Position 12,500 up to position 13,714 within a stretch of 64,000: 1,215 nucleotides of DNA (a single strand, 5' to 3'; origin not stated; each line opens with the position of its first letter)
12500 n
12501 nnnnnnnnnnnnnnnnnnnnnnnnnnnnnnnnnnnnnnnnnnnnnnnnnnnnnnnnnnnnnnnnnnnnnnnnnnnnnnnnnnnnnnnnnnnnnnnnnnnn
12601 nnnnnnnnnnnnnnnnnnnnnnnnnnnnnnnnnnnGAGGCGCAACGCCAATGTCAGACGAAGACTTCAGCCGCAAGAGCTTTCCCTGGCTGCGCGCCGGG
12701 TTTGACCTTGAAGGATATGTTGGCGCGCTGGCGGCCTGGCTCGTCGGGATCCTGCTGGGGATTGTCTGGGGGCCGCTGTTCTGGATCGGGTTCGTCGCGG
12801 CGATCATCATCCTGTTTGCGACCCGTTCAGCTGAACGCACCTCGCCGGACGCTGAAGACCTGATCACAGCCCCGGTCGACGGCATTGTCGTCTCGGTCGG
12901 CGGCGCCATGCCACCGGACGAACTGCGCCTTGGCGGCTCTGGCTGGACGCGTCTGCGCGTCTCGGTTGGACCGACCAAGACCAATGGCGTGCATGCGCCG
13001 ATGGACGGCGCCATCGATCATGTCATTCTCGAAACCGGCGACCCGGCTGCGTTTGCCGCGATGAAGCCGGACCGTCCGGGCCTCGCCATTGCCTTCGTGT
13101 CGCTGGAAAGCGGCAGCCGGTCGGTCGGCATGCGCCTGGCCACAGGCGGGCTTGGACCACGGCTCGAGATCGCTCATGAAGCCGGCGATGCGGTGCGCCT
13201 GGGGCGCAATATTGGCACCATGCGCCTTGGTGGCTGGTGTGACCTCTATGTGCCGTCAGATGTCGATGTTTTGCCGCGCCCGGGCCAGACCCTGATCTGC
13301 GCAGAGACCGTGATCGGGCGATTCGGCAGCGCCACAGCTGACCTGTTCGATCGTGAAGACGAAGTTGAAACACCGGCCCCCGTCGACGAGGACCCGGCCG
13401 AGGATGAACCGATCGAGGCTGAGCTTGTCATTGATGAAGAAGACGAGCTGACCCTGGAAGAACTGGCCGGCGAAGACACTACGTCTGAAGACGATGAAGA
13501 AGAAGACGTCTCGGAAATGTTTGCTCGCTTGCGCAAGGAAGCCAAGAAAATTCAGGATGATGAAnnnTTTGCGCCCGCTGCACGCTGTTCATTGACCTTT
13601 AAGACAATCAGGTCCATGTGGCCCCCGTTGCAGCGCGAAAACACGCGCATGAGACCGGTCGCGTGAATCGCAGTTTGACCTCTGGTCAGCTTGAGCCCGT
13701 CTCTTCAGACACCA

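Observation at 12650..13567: Phosphatidylserine decarboxylase fold that has lost its self-cleavage Ser and catalytic His and gained an acidic tail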

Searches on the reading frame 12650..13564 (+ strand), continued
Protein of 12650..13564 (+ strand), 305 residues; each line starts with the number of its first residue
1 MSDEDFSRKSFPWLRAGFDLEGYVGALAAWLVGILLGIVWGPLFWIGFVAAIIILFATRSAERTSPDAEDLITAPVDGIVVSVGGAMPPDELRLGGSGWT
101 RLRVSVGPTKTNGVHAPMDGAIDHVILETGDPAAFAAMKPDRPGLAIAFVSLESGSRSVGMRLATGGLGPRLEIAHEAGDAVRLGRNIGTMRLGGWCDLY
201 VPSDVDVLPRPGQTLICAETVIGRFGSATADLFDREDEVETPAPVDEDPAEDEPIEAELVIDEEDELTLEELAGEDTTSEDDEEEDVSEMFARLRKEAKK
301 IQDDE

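Call 32: list_cluster_members(proteins=[P0151, P0152, P0158, P0159, P0160, P0165, P0136, P0138, P0143, P0148])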
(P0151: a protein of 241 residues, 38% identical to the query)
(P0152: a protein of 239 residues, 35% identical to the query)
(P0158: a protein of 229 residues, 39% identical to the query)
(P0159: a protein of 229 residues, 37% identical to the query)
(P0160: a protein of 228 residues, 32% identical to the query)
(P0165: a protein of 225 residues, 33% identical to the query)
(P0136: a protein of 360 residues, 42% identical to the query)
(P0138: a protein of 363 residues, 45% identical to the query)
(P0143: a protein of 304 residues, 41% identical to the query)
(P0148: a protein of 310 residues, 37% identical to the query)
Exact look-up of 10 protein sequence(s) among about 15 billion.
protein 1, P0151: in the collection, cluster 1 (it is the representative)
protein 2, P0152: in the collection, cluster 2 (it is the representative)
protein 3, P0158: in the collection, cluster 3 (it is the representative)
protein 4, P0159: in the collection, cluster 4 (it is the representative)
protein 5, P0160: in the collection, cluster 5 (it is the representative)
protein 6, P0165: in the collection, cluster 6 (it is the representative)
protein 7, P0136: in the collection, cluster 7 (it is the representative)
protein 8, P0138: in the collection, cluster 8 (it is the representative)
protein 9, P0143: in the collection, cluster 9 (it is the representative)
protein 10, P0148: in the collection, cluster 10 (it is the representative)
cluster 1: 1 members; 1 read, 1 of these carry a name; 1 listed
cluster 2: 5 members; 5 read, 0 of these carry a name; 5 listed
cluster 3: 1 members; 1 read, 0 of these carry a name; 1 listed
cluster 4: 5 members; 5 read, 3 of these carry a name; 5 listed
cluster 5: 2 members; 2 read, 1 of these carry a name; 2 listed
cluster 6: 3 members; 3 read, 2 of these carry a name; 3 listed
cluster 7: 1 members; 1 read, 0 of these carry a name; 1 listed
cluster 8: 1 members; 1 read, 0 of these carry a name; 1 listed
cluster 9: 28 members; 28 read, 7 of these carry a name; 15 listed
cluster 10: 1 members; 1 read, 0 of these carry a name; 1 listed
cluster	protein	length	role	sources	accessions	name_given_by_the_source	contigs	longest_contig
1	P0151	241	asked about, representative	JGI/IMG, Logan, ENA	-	phosphatidylserine decarboxylase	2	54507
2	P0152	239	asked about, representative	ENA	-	-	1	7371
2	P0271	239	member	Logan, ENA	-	-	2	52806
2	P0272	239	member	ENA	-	-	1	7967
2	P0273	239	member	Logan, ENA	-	-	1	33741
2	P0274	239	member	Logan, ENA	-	-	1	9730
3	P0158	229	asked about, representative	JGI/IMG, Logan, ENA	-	-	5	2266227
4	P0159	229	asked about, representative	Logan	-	-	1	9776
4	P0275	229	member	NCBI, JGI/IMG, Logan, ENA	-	phosphatidylserine decarboxylase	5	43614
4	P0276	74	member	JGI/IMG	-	phosphatidylserine decarboxylase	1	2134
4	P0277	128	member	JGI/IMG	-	phosphatidylserine decarboxylase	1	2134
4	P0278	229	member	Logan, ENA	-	-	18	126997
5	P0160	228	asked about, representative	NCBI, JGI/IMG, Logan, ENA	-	phosphatidylserine decarboxylase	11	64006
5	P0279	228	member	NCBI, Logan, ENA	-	-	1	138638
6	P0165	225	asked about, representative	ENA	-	-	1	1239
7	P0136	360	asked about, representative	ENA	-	-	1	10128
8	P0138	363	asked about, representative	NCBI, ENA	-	-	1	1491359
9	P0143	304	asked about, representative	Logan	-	-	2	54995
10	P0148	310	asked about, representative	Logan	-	-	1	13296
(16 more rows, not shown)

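Call 34: find_encoding_contigs(protein=P0158, flank=6000, max_places=2)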
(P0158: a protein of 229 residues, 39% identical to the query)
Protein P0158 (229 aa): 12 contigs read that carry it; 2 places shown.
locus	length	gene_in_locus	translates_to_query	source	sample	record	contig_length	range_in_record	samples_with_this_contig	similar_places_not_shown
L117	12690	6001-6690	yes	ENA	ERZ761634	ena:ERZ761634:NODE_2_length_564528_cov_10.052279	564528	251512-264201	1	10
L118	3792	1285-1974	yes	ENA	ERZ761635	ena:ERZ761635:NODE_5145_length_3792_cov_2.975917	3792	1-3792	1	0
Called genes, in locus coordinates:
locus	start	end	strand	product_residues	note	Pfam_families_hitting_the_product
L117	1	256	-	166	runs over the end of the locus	-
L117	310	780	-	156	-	PF04945:YHS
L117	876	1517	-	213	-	PF06532:NrsF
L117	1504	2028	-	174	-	PF07638:Sigma70_ECF, PF04542:Sigma70_r2, PF08281:Sigma70_r4_2, PF04545:Sigma70_r4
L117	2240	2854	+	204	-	PF02798:GST_N, PF13417:GST_N_3, PF13409:GST_N_2, PF00043:GST_C, PF13410:GST_C_2, PF14497:GST_C_3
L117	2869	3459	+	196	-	PF13302:Acetyltransf_3, PF13523:Acetyltransf_8 (faint), PF00583:Acetyltransf_1, PF13508:Acetyltransf_7 (weak)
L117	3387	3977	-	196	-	PF18306:LDcluster4, PF03641:Lysine_decarbox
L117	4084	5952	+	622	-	PF00664:ABC_membrane, PF00005:ABC_tran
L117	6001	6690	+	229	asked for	PF02666:PS_Dcarbxylase (faint)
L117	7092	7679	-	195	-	PF01281:Ribosomal_L9_N, PF03948:Ribosomal_L9_C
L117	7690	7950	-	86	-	PF01084:Ribosomal_S18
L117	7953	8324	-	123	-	PF01250:Ribosomal_S6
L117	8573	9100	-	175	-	PF13302:Acetyltransf_3, PF00583:Acetyltransf_1 (weak)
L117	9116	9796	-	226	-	PF02129:Peptidase_S15, PF12697:Abhydrolase_6 (weak), PF20408:Abhydrolase_11 (weak), PF00561:Abhydrolase_1, PF12146:Hydrolase_4, PF00326:Peptidase_S9 (faint), PF01738:DLH (weak)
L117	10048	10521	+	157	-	PF02082:Rrf2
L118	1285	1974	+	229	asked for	PF02666:PS_Dcarbxylase (faint)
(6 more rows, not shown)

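Call 35: find_encoding_contigs(protein=P0206, flank=5000, max_places=2)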
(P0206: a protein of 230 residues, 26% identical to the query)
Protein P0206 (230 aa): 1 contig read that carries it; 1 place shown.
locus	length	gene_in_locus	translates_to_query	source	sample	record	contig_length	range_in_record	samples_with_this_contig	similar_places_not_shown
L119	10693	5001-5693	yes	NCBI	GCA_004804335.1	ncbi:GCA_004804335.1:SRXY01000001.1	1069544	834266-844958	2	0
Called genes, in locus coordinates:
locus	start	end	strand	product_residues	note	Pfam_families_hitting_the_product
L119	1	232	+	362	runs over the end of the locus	PF00072:Response_reg, PF02518:HATPase_c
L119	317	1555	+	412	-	PF00149:Metallophos, PF12850:Metallophos_2 (weak)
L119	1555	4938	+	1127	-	PF02463:SMC_N (faint), PF13476:AAA_23 (weak), PF13514:AAA_27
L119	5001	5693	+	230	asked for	PF02666:PS_Dcarbxylase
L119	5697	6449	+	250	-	PF01066:CDP-OH_P_transf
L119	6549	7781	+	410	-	PF13406:SLT_2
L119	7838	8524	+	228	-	PF01903:CbiX (faint)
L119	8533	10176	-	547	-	PF02776:TPP_enzyme_N, PF00205:TPP_enzyme_M, PF02775:TPP_enzyme_C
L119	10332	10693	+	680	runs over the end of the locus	PF00724:Oxidored_FMN, PF07992:Pyr_redox_2, PF01946:Thi4 (faint), PF00070:Pyr_redox (weak), PF03486:HI0933_like (weak), PF13450:NAD_binding_8 (weak)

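Call 36: predict_structure(alignment_id=A1)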
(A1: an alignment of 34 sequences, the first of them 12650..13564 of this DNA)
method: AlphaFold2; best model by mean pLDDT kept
length: 305 residues; sequences in the alignment: 34
mean_pLDDT: 84.3   pTM: 0.68
mean pLDDT of the five models: 84.3, 83.1, 83.0, 82.3, 81.4
residues with pLDDT >= 90: 191; 70-90: 43; 50-70: 45; < 50: 26
segments of 3 or more residues with pLDDT < 50: 1-3, 229-231, 237-240, 273-282
pLDDT, mean of each block of 10 residues (from residue 1): 54 80 96 98 98 92 89 98 98 94 94 96 97 94 97 96 93 96 96 96 95 97 76 48 54 57 51 47 65 90 74
secondary structure, 60 per line:
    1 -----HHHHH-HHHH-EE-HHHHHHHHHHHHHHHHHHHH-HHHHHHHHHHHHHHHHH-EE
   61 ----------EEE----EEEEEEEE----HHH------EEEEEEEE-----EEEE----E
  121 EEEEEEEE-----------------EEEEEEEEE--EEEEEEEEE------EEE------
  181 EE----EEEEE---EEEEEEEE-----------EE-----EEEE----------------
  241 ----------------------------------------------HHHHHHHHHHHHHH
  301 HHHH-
elements in order: H6-10 H12-15 H20-39 H41-57 E71-73 E78-85 E99-106 E112-115 E120-128 E146-154 E157-165 E172-174 E187-191 E195-202 E221-224 H287-304

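Call 39: fold_search(model_id=the predicted structure, library=pdb)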
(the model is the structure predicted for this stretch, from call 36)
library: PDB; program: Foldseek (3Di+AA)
matches with E <= 10: 438; with E <= 0.001: 0
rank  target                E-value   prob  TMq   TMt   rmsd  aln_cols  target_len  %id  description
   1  7cnx_C                2.4e-03  1.00  0.30  0.37   9.5       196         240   13  Crystal structure of Apo PSD from E. coli (2.63 A) (released 2021-03-24)
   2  6l06_A                2.8e-03  1.00  0.30  0.35   9.7       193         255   13  Crystal structure of Escherichia coli phosphatidylserine decarboxylase (apo-form) (released 2020-04-15)
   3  7cnw_C                3.7e-03  0.99  0.31  0.37  16.6       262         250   12  Crystal structure of Apo PSD from E. coli (1.90 A) (released 2021-03-24)
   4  7cnx_G                5.1e-03  1.00  0.30  0.37  10.0       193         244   12  Crystal structure of Apo PSD from E. coli (2.63 A) (released 2021-03-24)
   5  7cnw_A                5.4e-03  0.99  0.33  0.39  16.9       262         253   12  Crystal structure of Apo PSD from E. coli (1.90 A) (released 2021-03-24)
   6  7cnx_A                7.5e-03  0.99  0.31  0.37   9.3       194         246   13  Crystal structure of Apo PSD from E. coli (2.63 A) (released 2021-03-24)
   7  7cnx_E                9.4e-03  0.99  0.30  0.36  10.2       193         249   11  Crystal structure of Apo PSD from E. coli (2.63 A) (released 2021-03-24)
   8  7cnz_A                1.1e-02  0.99  0.32  0.39   8.9       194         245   13  Crystal structure of 10PE bound PSD from E. coli (2.70 A) (released 2021-03-24)
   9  6ik4                  3.3e-02  0.82  0.24  0.37   9.2       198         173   10  A Novel M23 Metalloprotease Pseudoalterin from Deep-sea (released 2019-10-16)
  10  3it5_A                5.1e-02  0.80  0.25  0.37   8.1       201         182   10  Crystal Structure of the LasA Virulence Factor from Pseudomonas aeruginosa (released 2009-11-17)
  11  8s3m_A                9.4e-02  0.90  0.21  0.19   5.7       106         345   11  LysTt72, a lytic endopeptidase from Thermus thermophilus MAT72 phage vB_Tt72 (released 2025-03-05)
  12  3it5_B                1.2e-01  0.66  0.26  0.40   7.7       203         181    8  Crystal Structure of the LasA Virulence Factor from Pseudomonas aeruginosa (released 2009-11-17)
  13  6c72_A                1.6e-01  0.38  0.20  0.12   8.8       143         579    9  Crystal structure of a tailspike protein gp49 from Acinetobacter baumannii bacteriophage Fri1, a capsular polysacchari (released 2019-01-23)
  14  8ach_D                1.6e-01  0.04  0.10  0.07  18.6       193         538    9  Nudaurelia capensis omega virus maturation intermediate captured at pH5.6 (insect cell expressed VLPs): large class fr (released 2022-12-28)
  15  8aay_C                1.9e-01  0.08  0.13  0.08  14.5       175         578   11  Nudaurelia capensis omega virus maturation intermediate captured at pH5.6 (insect cell expressed VLPs): small class fr (released 2022-12-28)
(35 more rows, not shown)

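Call 48: find_encoding_contigs(protein=P0003, flank=8000, max_places=1)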
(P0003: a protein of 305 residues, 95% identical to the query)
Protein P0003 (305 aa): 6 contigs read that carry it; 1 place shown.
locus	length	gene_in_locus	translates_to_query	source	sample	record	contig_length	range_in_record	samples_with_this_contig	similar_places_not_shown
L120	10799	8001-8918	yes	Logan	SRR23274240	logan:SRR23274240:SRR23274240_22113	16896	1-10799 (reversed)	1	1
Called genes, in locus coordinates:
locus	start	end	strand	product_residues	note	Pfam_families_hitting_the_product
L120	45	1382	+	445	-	PF00749:tRNA-synt_1c, PF19269:Anticodon_2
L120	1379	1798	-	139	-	-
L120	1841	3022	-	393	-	PF04909:Amidohydro_2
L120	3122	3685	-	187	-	PF18306:LDcluster4, PF03641:Lysine_decarbox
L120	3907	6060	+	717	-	PF07715:Plug, PF00593:TonB_dep_Rec_b-barrel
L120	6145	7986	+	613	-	PF00664:ABC_membrane, PF00005:ABC_tran, PF02463:SMC_N (weak)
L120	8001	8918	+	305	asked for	PF02666:PS_Dcarbxylase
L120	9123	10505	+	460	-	PF00270:DEAD, PF04851:ResIII, PF00271:Helicase_C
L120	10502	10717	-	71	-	PF11003:DUF2842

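Call 49: find_encoding_contigs(protein=P0001, flank=8000, max_places=1)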
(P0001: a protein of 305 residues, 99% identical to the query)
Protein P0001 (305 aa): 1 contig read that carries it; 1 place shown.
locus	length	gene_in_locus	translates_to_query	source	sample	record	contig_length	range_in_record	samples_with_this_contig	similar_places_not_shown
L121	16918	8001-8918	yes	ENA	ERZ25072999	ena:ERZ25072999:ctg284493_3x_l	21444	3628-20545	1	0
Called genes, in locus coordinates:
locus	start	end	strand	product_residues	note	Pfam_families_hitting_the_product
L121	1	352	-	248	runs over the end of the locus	-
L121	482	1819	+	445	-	PF00749:tRNA-synt_1c, PF19269:Anticodon_2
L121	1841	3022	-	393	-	PF04909:Amidohydro_2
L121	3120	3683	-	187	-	PF18306:LDcluster4, PF03641:Lysine_decarbox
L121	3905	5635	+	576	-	PF07715:Plug, PF00593:TonB_dep_Rec_b-barrel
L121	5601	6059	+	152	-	PF00593:TonB_dep_Rec_b-barrel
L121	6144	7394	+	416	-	PF00664:ABC_membrane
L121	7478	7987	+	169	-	PF00005:ABC_tran, PF02463:SMC_N (weak)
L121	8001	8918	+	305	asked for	PF02666:PS_Dcarbxylase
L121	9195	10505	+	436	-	PF00270:DEAD, PF04851:ResIII, PF00271:Helicase_C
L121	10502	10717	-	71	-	PF11003:DUF2842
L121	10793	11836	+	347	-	PF02628:COX15-CtaA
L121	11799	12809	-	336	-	-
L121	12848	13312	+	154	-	PF00572:Ribosomal_L13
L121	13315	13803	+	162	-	PF00380:Ribosomal_S9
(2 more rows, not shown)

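Call 52: find_related_loci(query=A2, collection=genome_contigs, flank=4000)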
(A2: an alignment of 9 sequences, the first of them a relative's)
Query A2 (229 aa) in genome_contigs; peptide patterns used: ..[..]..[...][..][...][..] (x = any residue, [..] = any of these).
130 stretches matched a pattern; 114 encode a relative of the query (tblastn E <= 1e-3); the best 80 are kept; 80 distinct loci.
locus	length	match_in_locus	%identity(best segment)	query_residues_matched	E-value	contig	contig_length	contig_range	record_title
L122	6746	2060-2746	39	1-229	2e-43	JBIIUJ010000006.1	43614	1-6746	MAG: Caulobacterales bacterium isolate ME2004-08-06_3300043437_group2_bin59 Rohwer_bin1885_scaffold_167_c2, whole genome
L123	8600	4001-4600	40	20-216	2e-34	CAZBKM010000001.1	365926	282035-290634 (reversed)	MAG TPA_asm: uncultured Hyphomonadaceae bacterium isolate SRP332253_co1_276 genome assembly, contig: NODE_4_length_36592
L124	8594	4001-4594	38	21-215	1e-33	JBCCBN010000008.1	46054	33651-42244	MAG: Pseudomonadota bacterium isolate P01_A01_bin.36 k141_1653719_length_46054_cov_11.0000, whole genome shotgun sequenc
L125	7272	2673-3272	40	20-216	8e-33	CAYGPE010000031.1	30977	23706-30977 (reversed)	MAG TPA_asm: uncultured Hyphomonas sp. isolate ERP117304_co3_245 genome assembly, contig: NODE_2138_length_30977_cov_25.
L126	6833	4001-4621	39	20-223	6e-33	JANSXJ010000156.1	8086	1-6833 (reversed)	MAG: Hyphomonas sp. isolate bin.22 k141_944187_length_8086_cov_14.9401, whole genome shotgun sequence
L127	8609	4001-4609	39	14-216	9e-33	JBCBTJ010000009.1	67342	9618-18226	MAG: Pseudomonadota bacterium isolate J06638_8 k141_353645_length_67342_cov_23.1005, whole genome shotgun sequence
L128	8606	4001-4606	38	14-215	3e-32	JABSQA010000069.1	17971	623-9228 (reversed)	MAG: Henriciella sp. isolate DT_48 DT-Henriciella-2_scaffold_69, whole genome shotgun sequence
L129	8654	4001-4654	35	2-216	3e-32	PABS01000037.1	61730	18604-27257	MAG: Ponticaulis sp. isolate NAT113 149674, whole genome shotgun sequence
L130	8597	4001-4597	40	20-215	4e-32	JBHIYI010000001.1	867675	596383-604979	MAG: Henriciella sp. isolate MAG72 WDNA06_bin.14.orig_1, whole genome shotgun sequence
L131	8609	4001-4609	37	14-216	1e-31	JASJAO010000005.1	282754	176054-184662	MAG: Henriciella sp. isolate MO_005.B12 MO_005.c_9, whole genome shotgun sequence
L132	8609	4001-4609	38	20-219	8e-32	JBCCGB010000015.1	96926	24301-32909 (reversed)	MAG: Pseudomonadota bacterium isolate P01_B01_bin.33 k141_3778530_length_96926_cov_28.4622, whole genome shotgun sequenc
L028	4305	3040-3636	38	20-215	8e-32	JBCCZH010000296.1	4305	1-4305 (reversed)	MAG: Pseudomonadota bacterium isolate P01_F01_bin.30 k141_1974628_length_4305_cov_61.9561, whole genome shotgun sequence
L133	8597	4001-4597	38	20-215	1e-31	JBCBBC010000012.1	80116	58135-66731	MAG: Pseudomonadota bacterium isolate J06576_4 NODE_12_length_80116_cov_10.185272, whole genome shotgun sequence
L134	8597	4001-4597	38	20-215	3e-31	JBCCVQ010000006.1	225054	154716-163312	MAG: Pseudomonadota bacterium isolate P01_E01_bin.41 k141_268799_length_225054_cov_73.1556, whole genome shotgun sequenc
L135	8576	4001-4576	38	36-223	2e-31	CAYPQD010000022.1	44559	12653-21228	MAG TPA_asm: uncultured Hyphomonadaceae bacterium isolate SRP141376_co3_168 genome assembly, contig: NODE_2032_length_44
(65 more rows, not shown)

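Call 57: find_encoding_contigs(protein=P0174, flank=5000, max_places=2)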
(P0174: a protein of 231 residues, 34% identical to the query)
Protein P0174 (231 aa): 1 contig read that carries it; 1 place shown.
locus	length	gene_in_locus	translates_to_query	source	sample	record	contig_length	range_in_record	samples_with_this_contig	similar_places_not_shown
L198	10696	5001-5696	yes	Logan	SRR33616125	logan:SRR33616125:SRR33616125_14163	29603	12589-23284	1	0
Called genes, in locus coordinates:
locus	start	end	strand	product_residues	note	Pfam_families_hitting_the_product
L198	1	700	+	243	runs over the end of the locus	PF00005:ABC_tran, PF13304:AAA_21 (faint)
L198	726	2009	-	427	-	PF00180:Iso_dh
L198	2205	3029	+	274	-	PF00106:adh_short, PF08659:KR (weak), PF13561:adh_short_C2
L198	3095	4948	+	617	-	PF00664:ABC_membrane, PF00005:ABC_tran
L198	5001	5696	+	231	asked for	PF02666:PS_Dcarbxylase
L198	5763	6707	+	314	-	PF01066:CDP-OH_P_transf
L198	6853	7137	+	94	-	PF01649:Ribosomal_S20p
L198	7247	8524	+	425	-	PF01053:Cys_Met_Meta_PP, PF00266:Aminotran_5, PF00155:Aminotran_1_2 (weak), PF01041:DegT_DnrJ_EryC1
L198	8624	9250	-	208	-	PF02979:NHase_alpha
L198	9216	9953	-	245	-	PF00072:Response_reg, PF00486:Trans_reg_C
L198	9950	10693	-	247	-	PF00696:AA_kinase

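Call 58: find_encoding_contigs(protein=P0187, flank=5000, max_places=2)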
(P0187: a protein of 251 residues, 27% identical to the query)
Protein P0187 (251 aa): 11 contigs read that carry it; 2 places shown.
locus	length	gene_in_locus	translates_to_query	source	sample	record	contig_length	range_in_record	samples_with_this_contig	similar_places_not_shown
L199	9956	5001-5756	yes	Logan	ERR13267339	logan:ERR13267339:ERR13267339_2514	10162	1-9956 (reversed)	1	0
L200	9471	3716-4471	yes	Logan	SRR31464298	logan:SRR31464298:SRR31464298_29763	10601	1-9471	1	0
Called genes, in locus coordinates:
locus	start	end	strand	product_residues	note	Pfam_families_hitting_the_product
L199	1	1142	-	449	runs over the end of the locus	?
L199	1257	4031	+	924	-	PF00005:ABC_tran (faint), PF02463:SMC_N (faint), PF13191:AAA_16 (faint), PF13555:AAA_29 (faint), PF20703:nSTAND1 (faint), PF17760:UvrA_inter, PF00684:DnaJ_CXXCXGXG (faint), PF17755:UvrA_DNA-bind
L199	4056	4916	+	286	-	-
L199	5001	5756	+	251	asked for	PF02666:PS_Dcarbxylase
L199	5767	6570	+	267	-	PF01066:CDP-OH_P_transf, PF08009:CDP-OH_P_tran_2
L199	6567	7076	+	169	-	-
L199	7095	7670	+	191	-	-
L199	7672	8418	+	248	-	PF00588:SpoU_methylase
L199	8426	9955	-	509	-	?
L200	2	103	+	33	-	?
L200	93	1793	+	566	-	PF17760:UvrA_inter, PF17755:UvrA_DNA-bind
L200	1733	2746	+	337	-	PF00005:ABC_tran (faint)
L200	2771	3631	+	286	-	-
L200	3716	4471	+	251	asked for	PF02666:PS_Dcarbxylase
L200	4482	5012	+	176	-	PF01066:CDP-OH_P_transf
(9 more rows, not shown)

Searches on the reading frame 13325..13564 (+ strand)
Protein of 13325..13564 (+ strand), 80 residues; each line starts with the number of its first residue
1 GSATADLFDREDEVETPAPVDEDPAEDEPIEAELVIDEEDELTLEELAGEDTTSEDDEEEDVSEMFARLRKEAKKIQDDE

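Call 62: search_protein_families(library=pfam, proteins=[window:13325-13564:+], max_evalue=10)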
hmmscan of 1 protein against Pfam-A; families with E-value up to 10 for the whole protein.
seq(80 aa): 1 family
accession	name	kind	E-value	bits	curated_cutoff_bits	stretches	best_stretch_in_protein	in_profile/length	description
PF24526.1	ABCA12_C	-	0.14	12.8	34.8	1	53-76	6-29/51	ABCA12-like, C-terminal domain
